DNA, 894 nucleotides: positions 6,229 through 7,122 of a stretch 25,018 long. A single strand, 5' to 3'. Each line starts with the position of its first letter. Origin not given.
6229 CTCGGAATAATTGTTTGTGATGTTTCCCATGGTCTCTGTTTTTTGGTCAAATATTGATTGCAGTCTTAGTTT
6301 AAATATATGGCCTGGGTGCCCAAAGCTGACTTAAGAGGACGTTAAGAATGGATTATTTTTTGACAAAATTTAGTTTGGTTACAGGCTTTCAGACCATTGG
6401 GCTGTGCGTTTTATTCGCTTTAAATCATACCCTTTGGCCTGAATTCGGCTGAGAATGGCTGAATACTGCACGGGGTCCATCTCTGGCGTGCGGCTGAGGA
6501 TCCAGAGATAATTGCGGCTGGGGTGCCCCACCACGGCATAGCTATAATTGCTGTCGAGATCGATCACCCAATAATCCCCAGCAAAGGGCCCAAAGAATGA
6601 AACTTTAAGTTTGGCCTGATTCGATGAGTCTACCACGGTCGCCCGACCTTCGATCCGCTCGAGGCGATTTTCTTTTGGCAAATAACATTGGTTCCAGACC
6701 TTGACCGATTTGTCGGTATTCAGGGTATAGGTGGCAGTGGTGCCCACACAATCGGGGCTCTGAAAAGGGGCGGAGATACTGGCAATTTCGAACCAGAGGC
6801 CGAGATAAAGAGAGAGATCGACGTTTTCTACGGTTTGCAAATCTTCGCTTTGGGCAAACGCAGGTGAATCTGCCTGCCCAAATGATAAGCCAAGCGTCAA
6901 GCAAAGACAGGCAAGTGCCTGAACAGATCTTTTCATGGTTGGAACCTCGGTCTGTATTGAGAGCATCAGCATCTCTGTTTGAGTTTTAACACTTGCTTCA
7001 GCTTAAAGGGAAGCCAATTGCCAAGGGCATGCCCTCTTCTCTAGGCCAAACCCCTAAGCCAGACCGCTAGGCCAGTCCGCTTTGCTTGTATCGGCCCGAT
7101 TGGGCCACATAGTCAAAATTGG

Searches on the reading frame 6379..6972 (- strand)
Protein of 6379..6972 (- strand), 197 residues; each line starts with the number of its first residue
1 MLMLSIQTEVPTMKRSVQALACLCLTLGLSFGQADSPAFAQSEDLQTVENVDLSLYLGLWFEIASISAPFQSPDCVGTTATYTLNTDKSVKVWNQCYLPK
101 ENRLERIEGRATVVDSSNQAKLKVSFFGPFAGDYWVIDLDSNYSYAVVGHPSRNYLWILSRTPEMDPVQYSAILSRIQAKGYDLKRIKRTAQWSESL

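Call 7: search_protein_families(library=pfam, proteins=[window:6379-6972:-], max_evalue=0.01)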
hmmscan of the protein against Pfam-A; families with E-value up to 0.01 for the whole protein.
window:6379-6972:- (197 aa): 2 families
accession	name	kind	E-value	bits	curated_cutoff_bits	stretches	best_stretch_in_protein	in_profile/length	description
PF08212.18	Lipocalin_2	-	1.8e-45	154.9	24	1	51-192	1-146/146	Lipocalin-like domain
PF00061.29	Lipocalin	-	7.2e-06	26.7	23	1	58-192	2-143/145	Lipocalin / cytosolic fatty-acid binding protein family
